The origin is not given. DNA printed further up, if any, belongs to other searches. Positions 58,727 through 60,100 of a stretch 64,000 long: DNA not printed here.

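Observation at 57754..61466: Nucleotide-sugar tailoring set suggesting an amidated or modified uronic or amino sugar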

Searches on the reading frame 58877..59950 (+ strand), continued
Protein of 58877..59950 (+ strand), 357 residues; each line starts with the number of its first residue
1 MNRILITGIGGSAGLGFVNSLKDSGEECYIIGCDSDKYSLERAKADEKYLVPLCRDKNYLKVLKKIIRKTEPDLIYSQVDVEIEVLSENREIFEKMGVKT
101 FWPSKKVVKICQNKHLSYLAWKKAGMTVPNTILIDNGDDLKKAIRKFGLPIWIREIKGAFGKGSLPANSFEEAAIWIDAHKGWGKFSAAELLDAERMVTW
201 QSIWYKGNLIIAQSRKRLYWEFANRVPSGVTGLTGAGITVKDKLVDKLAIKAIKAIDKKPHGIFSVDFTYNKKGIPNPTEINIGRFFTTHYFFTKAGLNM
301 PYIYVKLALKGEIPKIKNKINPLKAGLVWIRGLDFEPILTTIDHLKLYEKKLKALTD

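Call 12: find_encoding_contigs(protein=P0093, flank=8000, max_places=2)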
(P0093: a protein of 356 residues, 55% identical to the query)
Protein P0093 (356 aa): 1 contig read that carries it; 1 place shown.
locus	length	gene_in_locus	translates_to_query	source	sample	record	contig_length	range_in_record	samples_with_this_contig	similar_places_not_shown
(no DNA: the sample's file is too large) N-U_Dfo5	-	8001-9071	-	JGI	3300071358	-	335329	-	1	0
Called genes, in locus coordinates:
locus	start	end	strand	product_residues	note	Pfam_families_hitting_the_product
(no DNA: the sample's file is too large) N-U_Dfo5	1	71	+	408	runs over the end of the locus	PF03446:NAD_binding_2, PF03721:UDPG_MGDP_dh_N, PF00984:UDPG_MGDP_dh, PF03720:UDPG_MGDP_dh_C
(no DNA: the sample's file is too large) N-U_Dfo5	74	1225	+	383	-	PF02350:Epimerase_2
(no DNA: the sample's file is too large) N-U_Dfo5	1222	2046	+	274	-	PF01522:Polysacc_deac_1, PF10096:DUF2334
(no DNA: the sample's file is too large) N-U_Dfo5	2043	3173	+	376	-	PF13439:Glyco_transf_4, PF13579:Glyco_trans_4_4 (weak), PF00534:Glycos_transf_1, PF13692:Glyco_trans_1_4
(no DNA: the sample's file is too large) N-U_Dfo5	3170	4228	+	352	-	PF01408:GFO_IDH_MocA, PF02894:GFO_IDH_MocA_C, PF22725:GFO_IDH_MocA_C3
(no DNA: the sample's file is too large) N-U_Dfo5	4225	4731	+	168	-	PF25084:LbH_EIF2B, PF25087:GMPPB_C (weak), PF00132:Hexapep, PF14602:Hexapep_2 (weak)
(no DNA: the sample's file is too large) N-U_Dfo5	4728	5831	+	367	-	PF01041:DegT_DnrJ_EryC1, PF00266:Aminotran_5, PF01053:Cys_Met_Meta_PP (weak), PF01212:Beta_elim_lyase (weak)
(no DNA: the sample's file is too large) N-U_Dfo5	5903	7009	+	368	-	PF00155:Aminotran_1_2, PF01041:DegT_DnrJ_EryC1, PF01212:Beta_elim_lyase, PF00266:Aminotran_5 (weak), PF01053:Cys_Met_Meta_PP (weak)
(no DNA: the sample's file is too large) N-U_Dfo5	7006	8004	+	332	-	PF01408:GFO_IDH_MocA, PF02894:GFO_IDH_MocA_C, PF22725:GFO_IDH_MocA_C3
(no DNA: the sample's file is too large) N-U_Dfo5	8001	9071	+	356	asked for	PF21360:PylC-like_N (weak)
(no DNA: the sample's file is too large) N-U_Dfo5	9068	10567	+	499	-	PF01073:3Beta_HSD, PF01370:Epimerase, PF02719:Polysacc_synt_2 (weak), PF04321:RmlD_sub_bind, PF16363:GDP_Man_Dehyd, PF07993:NAD_binding_4 (weak), PF00702:Hydrolase, PF13419:HAD_2, +1 more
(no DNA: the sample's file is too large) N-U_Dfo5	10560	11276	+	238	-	PF13489:Methyltransf_23, PF08241:Methyltransf_11, PF08242:Methyltransf_12, PF13649:Methyltransf_25 (weak), PF13847:Methyltransf_31 (weak)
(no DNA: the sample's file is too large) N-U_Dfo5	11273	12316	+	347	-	PF13439:Glyco_transf_4, PF13579:Glyco_trans_4_4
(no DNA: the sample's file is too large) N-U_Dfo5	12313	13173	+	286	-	PF02388:FemAB (faint)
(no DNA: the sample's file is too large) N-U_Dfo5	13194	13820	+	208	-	PF00891:Methyltransf_2, PF05175:MTS, PF06325:PrmA (weak), PF13489:Methyltransf_23, PF13847:Methyltransf_31, PF08241:Methyltransf_11, PF08242:Methyltransf_12, PF13649:Methyltransf_25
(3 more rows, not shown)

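Call 16: find_related_loci(query=A1, collection=genome_contigs, flank=8000)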
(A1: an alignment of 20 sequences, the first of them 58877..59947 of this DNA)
Query A1 (357 aa) in genome_contigs; peptide patterns used: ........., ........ (x = any residue, [..] = any of these).
470 stretches matched a pattern; 418 encode a relative of the query (tblastn E <= 1e-3); the best 80 are kept; 80 distinct loci.
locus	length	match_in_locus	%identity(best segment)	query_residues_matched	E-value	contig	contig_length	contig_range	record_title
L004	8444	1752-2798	71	1-349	1e-171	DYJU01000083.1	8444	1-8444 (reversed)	MAG TPA_asm: Candidatus Methylomirabilis sp. isolate SulCav_AS07-7_2_29_45 SulCav_AS07_7_8073_length_8444_cov_4_734176,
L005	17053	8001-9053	61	3-353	2e-152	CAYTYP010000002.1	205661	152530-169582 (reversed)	MAG TPA_asm: uncultured Acidobacteriota bacterium isolate SRP192927_co7_584 genome assembly, contig: NODE_32_length_2056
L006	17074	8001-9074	59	3-356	1e-148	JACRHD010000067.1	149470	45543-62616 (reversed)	MAG: Nitrospirae bacterium isolate NC_groundwater_1768_Pr3_B-0.1um_50_19 SR-2_scaffold_141_4169565, whole genome shotgun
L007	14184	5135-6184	60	1-353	2e-144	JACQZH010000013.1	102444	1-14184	MAG: Candidatus Omnitrophota bacterium isolate NC_groundwater_1562_Pr4_S-0.65um_39_9 SR1-18-Sp65_coassembly_scaffold_695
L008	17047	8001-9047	58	1-353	4e-139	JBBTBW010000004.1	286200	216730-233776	MAG: Deltaproteobacteria bacterium isolate H41-bin279_1 H41_bin279_1_000000000004, whole genome shotgun sequence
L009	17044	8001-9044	57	1-352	2e-138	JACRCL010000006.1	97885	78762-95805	MAG: Deltaproteobacteria bacterium isolate NC_groundwater_1645_Pr3_B-0.1um_57_199 SR-2_scaffold_141_773818, whole genome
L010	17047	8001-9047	61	1-353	3e-138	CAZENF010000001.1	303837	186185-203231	MAG TPA_asm: uncultured Candidatus Saccharibacteria bacterium isolate SRP273308_co1_433 genome assembly, contig: NODE_27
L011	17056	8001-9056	57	1-355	1e-137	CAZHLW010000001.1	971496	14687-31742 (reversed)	MAG TPA_asm: uncultured Candidatus Peribacteria bacterium isolate SRP292972_co3_23 genome assembly, contig: NODE_3_lengt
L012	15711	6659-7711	57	1-354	2e-136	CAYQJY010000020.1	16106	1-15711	MAG TPA_asm: uncultured Candidatus Peribacteria bacterium isolate SRP192515_co1_11 genome assembly, contig: NODE_3457_le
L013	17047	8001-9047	56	1-355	7e-136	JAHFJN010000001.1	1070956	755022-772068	MAG: Candidatus Peribacteria bacterium isolate nzgw387 NODE_1_length_1070957_cov_9.974966, whole genome shotgun sequence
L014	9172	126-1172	58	1-355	6e-135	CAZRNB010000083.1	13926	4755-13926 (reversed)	MAG TPA_asm: uncultured Pirellulales bacterium isolate binchicken_co189_487 genome assembly, contig: NODE_4388_length_13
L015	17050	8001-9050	55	1-353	3e-134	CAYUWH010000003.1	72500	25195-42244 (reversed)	MAG TPA_asm: uncultured Candidatus Peribacteria bacterium isolate SRP150892_co1_292 genome assembly, contig: NODE_224_le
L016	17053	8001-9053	56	1-354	3e-133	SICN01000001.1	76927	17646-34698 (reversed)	MAG: Candidatus Peribacteria bacterium isolate Baikal-deep-G206 BACOMB-C1061, whole genome shotgun sequence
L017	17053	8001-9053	57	1-354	7e-133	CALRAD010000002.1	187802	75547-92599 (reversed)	MAG: Candidatus Peribacteria bacterium isolate MaH-04nov19-275 genome assembly, contig: MaH-04nov19-C52, whole genome sh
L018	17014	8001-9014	57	1-341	2e-131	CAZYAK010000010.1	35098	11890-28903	MAG TPA_asm: uncultured Candidatus Peribacteria bacterium isolate binchicken_co105_114 genome assembly, contig: NODE_146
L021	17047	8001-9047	52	1-354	6e-130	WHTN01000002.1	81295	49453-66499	MAG: Dehalococcoidia bacterium isolate Dino_bin38 NODE_291_length_81295_cov_2.03545, whole genome shotgun sequence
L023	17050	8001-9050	51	1-354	6e-129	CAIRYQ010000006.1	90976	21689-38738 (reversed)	MAG: uncultured Spartobacteria bacterium isolate Umea3_bin-0475 genome assembly, contig: bin-0475:006/129, whole genome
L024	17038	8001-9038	55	1-350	4e-128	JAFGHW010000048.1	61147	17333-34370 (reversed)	MAG: Candidatus Woesearchaeota archaeon isolate Zod_Metabat.157 k87_12498940, whole genome shotgun sequence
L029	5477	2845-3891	51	1-353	7e-128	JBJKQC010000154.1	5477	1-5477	MAG: Dehalococcoidia bacterium isolate Bin_24 S1Ck127_404105_flag_1_multi_6.0000_len_5477, whole genome shotgun sequence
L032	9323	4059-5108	55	1-353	3e-127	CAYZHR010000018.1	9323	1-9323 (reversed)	MAG TPA_asm: uncultured Candidatus Saccharibacteria bacterium isolate binchicken_co387_45 genome assembly, contig: NODE_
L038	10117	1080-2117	55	3-352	6e-125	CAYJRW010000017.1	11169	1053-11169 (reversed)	MAG TPA_asm: uncultured Candidatus Saccharibacteria bacterium isolate ERP125453_co1_241 genome assembly, contig: NODE_67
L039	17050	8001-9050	53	1-357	1e-124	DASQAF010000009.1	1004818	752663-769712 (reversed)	MAG TPA_asm: Pyrinomonadaceae bacterium isolate SMAG_U11638 k141_2683790, whole genome shotgun sequence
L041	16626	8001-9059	53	1-353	1e-124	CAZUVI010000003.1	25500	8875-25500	MAG TPA_asm: uncultured Candidatus Saccharibacteria bacterium isolate SRP050083_co2_152 genome assembly, contig: NODE_12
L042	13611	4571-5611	49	3-354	6e-124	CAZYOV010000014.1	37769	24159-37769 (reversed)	MAG TPA_asm: uncultured Dehalococcoidia bacterium isolate binchicken_co85_35 genome assembly, contig: NODE_649_length_37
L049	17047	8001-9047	49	1-354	7e-123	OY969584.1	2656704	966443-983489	MAG: uncultured Chloroflexia bacterium isolate MFD01299.bin.c.4 genome assembly, chromosome: 1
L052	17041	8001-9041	54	1-355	1e-122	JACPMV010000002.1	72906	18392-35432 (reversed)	MAG: Candidatus Woesearchaeota archaeon isolate NC_groundwater_558_Ag_S-0.1um_40_20 S35_SO-1_scaffold_91283, whole genom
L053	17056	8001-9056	52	1-355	3e-122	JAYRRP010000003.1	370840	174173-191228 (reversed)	MAG: Candidatus Saccharimonadales bacterium isolate XM1_ASGE3bin.32 k141_308254, whole genome shotgun sequence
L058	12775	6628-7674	52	1-354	9e-122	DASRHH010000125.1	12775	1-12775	MAG TPA_asm: Dehalococcoidia bacterium isolate SMAG_U10079 k141_2073823, whole genome shotgun sequence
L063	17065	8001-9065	51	1-355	3e-121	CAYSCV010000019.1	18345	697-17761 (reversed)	MAG TPA_asm: uncultured Methanosarcinales archaeon isolate ERP125453_co2_216 genome assembly, contig: NODE_1014_length_1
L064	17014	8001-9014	53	1-342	2e-121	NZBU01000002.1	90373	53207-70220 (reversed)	MAG: Candidatus Iainarchaeum archaeon isolate ARS1307 34385, whole genome shotgun sequence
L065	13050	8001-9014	53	1-342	4e-121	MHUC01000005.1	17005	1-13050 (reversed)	MAG: Candidatus Wildermuthbacteria bacterium RIFCSPHIGHO2_12_FULL_40_12 rifcsphigho2_12_scaffold_14947, whole genome sho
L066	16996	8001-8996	54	3-338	5e-121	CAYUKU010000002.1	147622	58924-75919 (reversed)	MAG TPA_asm: uncultured Gammaproteobacteria bacterium isolate binchicken_co58_53 genome assembly, contig: NODE_87_length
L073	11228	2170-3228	50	1-353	1e-120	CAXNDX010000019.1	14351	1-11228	MAG: Candidatus Woesearchaeota archaeon isolate MaH-09apr19-256 genome assembly, contig: MaH-09apr19-C10476, whole genom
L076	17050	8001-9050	48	1-354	4e-120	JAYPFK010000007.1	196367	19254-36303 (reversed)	MAG: Verrucomicrobiales bacterium isolate 139579_S180_metabat_bins_2.tsv.158 NODE_25_length_196367_cov_33.299467, whole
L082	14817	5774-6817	49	1-353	1e-119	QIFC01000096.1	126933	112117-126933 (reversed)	MAG: Chloroflexi bacterium isolate SZUA-185 Ga0063294_10000002, whole genome shotgun sequence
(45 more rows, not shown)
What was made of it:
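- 418 species representatives encode a relative (call 16).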

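Call 25: search_solved_structures(query=A1, max_evalue=1)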
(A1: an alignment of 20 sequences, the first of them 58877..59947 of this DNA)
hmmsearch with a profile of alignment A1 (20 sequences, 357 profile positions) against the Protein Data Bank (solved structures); distinct sequences matched with E-value up to 1: 40.
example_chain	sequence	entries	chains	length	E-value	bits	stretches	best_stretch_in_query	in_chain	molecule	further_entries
2pn1_A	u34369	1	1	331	3.5e-06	29.4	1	31-167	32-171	Carbamoylphosphate synthase large subunit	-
3vpd_A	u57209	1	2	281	4e-05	25.9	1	100-186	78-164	Ribosomal protein S6 modification protein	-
4dim_A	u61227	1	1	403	0.0015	20.7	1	102-170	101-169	Phosphoribosylglycinamide synthetase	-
1uc9_A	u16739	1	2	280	0.0017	20.6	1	99-159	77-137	lysine biosynthesis enzyme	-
2vpq_A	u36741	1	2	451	0.0018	20.5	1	1-169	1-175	ACETYL-COA CARBOXYLASE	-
1uc8_A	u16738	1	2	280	0.002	20.3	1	99-159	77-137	lysine biosynthesis enzyme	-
3orq_A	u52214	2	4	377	0.013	17.7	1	81-168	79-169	N5-Carboxyaminoimidazole ribonucleotide synthetase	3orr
3ho8_A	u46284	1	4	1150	0.014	17.5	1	2-161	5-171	Pyruvate carboxylase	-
3hbl_A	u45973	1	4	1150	0.014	17.5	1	2-161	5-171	Pyruvate carboxylase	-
3hb9_A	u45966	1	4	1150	0.014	17.5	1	2-161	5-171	Pyruvate carboxylase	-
4hnu_A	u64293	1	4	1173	0.015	17.5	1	2-161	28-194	Pyruvate carboxylase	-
4hnt_A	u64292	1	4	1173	0.015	17.5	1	2-161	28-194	Pyruvate carboxylase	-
3bg5_A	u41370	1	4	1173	0.015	17.5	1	2-161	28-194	Pyruvate carboxylase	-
2yw2_A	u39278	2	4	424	0.023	16.8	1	68-175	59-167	Phosphoribosylamine--glycine ligase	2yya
1ulz_A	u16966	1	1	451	0.036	16.2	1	15-162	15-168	pyruvate carboxylase n-terminal domain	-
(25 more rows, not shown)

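Call 34: find_encoding_contigs(protein=P0001, flank=10000, max_places=2)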
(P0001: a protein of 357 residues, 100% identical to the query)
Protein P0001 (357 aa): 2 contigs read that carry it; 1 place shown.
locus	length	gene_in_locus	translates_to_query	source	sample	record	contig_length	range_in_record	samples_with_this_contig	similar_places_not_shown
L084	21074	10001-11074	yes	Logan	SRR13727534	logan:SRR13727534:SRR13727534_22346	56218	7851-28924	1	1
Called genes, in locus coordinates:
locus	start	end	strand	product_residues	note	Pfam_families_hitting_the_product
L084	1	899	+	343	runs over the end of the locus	-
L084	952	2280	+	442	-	PF03446:NAD_binding_2 (weak), PF03721:UDPG_MGDP_dh_N, PF00984:UDPG_MGDP_dh, PF03720:UDPG_MGDP_dh_C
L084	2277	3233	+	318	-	PF00106:adh_short (weak), PF01073:3Beta_HSD, PF01370:Epimerase, PF02719:Polysacc_synt_2 (weak), PF04321:RmlD_sub_bind, PF05368:NmrA (weak), PF13460:NAD_binding_10, PF16363:GDP_Man_Dehyd, +1 more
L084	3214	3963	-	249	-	PF00535:Glycos_transf_2, PF10111:Glyco_tranf_2_2 (faint)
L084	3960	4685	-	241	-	PF01209:Ubie_methyltran (weak), PF07021:MetW, PF13489:Methyltransf_23, PF13847:Methyltransf_31, PF08241:Methyltransf_11, PF08242:Methyltransf_12, PF13649:Methyltransf_25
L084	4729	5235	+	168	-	PF18915:DUF5667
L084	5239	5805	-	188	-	-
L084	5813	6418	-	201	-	-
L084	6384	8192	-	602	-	-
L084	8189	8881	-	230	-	PF00535:Glycos_transf_2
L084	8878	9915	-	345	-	PF01408:GFO_IDH_MocA, PF22725:GFO_IDH_MocA_C3, PF02894:GFO_IDH_MocA_C (weak)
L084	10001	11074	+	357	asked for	PF21360:PylC-like_N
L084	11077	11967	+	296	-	PF01073:3Beta_HSD, PF01370:Epimerase, PF02719:Polysacc_synt_2, PF04321:RmlD_sub_bind (weak), PF05368:NmrA (weak), PF07993:NAD_binding_4, PF13460:NAD_binding_10 (weak), PF16363:GDP_Man_Dehyd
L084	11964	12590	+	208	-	PF00702:Hydrolase, PF13419:HAD_2, PF13242:Hydrolase_like (weak)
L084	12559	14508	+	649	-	-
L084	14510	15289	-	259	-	PF03721:UDPG_MGDP_dh_N, PF00984:UDPG_MGDP_dh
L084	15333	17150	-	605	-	PF13522:GATase_6, PF13537:GATase_7, PF00733:Asn_synthase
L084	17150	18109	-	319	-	PF00535:Glycos_transf_2, PF10111:Glyco_tranf_2_2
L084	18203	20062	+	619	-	-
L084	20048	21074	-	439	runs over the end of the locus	-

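Call 45: predict_structure(alignment_id=A1)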
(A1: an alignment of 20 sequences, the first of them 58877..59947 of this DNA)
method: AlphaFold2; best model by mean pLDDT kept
length: 357 residues; sequences in the alignment: 20
mean_pLDDT: 87.2   pTM: 0.86
mean pLDDT of the five models: 87.2, 86.9, 85.7, 85.6, 84.9
residues with pLDDT >= 90: 211; 70-90: 112; 50-70: 19; < 50: 15
segments of 3 or more residues with pLDDT < 50: 220-234
pLDDT, mean of each block of 10 residues (from residue 1): 91 89 91 92 93 94 97 92 91 94 93 90 90 93 93 78 81 93 88 78 96 80 37 64 95 97 92 84 82 91 93 87 90 71 90 92
secondary structure, 60 per line:
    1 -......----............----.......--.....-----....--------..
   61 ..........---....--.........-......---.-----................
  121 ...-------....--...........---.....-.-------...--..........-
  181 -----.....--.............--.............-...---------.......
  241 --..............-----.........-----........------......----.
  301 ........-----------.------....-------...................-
elements in order: E2-7 H12-23 E28-34 H37-41 E47-50 H59-70 E74-77 H80-88 H90-95 H105-112 H114-123 E131-134 H137-147 E151-155 E165-167 H170-179 E186-190 E193-205 E208-220 E234-240 H243-256 E262-270 E276-283 H290-295 H300-308 E327-330 E338-341 H342-356
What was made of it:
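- On ATP-grasp superfamily (carboxylate-amine/thiol ligases): AF2 model with pLDDT 87 and pTM 0.86 (call 45).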
